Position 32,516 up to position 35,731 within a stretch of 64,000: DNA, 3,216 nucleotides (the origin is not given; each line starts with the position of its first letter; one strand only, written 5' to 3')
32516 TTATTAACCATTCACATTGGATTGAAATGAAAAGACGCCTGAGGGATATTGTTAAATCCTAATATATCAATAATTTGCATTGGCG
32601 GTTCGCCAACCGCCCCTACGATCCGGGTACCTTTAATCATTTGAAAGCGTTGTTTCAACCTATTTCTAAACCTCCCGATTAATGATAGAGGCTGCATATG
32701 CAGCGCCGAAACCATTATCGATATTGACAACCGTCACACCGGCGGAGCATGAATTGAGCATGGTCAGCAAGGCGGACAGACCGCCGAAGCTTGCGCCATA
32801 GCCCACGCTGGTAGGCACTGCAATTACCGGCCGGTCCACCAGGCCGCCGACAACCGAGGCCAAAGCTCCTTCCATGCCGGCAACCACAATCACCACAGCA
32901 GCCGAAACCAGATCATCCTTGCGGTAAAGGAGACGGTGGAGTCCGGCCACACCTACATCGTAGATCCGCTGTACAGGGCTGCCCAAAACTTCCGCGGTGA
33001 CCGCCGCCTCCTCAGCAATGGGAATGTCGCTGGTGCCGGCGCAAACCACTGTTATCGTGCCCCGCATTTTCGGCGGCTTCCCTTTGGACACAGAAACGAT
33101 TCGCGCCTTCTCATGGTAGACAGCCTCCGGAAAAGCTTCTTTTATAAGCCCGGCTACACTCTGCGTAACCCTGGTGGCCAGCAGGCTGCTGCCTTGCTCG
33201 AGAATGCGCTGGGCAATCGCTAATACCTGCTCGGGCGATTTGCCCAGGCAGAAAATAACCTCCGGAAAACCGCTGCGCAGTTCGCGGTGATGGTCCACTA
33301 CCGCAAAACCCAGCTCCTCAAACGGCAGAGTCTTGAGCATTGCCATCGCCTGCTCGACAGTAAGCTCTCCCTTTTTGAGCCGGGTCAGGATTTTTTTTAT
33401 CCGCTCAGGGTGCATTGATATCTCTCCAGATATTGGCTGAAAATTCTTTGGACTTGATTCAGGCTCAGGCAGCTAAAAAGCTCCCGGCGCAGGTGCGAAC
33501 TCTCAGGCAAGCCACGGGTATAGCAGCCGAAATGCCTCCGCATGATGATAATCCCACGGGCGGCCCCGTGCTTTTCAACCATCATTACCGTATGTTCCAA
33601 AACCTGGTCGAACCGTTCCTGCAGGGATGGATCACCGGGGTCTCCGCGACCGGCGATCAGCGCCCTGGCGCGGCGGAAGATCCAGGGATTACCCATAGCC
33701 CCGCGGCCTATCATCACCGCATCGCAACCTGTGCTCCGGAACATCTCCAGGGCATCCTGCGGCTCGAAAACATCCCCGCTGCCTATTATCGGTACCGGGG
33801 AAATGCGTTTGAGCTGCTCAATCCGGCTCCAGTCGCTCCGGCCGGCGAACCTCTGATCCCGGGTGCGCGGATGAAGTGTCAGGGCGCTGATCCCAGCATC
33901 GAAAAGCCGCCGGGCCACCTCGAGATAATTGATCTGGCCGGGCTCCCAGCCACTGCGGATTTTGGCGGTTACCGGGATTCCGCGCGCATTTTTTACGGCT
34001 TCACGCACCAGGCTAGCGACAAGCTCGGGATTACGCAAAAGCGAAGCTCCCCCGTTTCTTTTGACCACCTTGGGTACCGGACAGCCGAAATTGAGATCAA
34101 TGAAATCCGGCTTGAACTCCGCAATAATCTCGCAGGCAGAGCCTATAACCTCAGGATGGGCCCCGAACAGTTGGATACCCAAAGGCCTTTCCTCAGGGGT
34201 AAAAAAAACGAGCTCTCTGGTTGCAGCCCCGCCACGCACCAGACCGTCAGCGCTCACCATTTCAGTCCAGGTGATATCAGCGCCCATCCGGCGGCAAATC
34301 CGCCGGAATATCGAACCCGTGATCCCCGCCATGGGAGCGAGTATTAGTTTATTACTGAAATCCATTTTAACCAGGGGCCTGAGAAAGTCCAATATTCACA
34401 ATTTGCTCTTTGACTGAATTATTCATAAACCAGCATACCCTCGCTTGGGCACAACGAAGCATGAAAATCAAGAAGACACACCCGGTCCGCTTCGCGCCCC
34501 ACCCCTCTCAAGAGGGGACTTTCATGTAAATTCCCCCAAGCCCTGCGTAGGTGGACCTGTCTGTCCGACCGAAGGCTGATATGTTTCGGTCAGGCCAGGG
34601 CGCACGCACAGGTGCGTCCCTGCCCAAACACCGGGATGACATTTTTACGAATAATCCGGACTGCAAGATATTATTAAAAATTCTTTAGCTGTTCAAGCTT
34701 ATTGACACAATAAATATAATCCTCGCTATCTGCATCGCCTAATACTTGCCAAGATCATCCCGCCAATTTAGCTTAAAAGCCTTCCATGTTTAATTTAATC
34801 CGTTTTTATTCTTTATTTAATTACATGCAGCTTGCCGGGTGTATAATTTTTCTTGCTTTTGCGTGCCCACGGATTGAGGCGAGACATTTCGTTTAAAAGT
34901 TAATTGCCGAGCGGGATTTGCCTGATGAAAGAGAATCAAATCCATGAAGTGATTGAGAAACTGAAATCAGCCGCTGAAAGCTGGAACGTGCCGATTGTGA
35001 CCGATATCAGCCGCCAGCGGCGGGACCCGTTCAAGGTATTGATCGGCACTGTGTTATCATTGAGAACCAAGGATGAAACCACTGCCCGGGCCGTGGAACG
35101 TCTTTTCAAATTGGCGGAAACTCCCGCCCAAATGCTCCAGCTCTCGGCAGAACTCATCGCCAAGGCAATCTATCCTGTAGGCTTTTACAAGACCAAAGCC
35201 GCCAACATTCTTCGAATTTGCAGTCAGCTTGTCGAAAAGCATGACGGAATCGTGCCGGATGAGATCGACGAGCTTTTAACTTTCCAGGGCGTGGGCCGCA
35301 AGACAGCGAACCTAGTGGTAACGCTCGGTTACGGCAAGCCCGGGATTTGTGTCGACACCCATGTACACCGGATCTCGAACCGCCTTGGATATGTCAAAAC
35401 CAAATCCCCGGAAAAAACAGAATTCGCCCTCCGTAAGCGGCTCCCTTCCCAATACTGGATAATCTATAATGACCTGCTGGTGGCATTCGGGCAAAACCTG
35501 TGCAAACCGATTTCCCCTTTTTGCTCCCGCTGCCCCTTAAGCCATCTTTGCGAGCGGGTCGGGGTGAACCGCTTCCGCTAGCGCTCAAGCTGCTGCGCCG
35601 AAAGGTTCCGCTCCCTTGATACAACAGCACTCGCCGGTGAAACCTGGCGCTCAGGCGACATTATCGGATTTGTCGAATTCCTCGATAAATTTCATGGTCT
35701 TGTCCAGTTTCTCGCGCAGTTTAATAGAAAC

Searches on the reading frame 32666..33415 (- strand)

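Call 14: search_protein_families(library=pfam, proteins=[window:32666-33415:-])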
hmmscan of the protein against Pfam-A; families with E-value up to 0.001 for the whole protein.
window:32666-33415:- (249 aa): 2 families
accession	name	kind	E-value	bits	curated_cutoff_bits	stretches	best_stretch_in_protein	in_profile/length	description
PF00731.26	AIRC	-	5.6e-13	49.1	30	1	121-244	2-125/148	AIR carboxylase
PF22746.1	SHOCT-like_DUF2089-C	-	3e-05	23.9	27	1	4-30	1-27/32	SHOCT-like domain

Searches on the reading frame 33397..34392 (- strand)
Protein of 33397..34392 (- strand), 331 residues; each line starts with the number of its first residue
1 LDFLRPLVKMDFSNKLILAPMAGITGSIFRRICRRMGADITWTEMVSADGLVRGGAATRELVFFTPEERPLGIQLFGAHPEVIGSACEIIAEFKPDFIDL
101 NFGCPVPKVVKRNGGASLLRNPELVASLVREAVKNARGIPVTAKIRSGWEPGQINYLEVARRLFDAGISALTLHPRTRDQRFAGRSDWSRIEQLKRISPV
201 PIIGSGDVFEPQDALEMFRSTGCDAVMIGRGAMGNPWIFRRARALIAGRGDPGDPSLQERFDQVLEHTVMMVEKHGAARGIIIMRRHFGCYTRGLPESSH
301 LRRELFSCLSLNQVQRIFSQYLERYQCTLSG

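Call 14: search_protein_families(library=pfam, proteins=[window:33397-34392:-])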
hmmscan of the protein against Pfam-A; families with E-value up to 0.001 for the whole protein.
window:33397-34392:- (331 aa): 2 families
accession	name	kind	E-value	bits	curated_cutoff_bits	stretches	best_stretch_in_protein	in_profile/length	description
PF01207.24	Dus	-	4.4e-80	269.5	20.4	1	17-313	1-297/311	Dihydrouridine synthase (Dus)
PF01180.27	DHO_dh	-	0.00018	21.3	27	0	199-241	240-282/291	Dihydroorotate dehydrogenase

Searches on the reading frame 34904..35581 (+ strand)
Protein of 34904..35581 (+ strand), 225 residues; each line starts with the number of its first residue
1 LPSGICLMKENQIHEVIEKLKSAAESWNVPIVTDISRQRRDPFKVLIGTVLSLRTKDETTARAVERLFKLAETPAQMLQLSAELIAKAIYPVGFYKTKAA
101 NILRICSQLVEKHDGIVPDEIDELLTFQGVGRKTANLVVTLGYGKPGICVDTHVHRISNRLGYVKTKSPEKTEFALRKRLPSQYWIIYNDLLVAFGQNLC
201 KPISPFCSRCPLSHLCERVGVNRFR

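Call 14: search_protein_families(library=pfam, proteins=[window:34904-35581:+])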
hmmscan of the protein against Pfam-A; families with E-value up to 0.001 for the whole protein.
window:34904-35581:+ (225 aa): 2 families
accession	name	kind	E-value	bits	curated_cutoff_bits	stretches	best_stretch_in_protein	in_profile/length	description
PF00730.31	HhH-GPD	-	1.2e-24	87.2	26.2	1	47-181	1-107/108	HhH-GPD superfamily base excision DNA repair protein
PF00633.29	HHH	-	0.00015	21.9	24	1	112-138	1-27/30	Helix-hairpin-helix motif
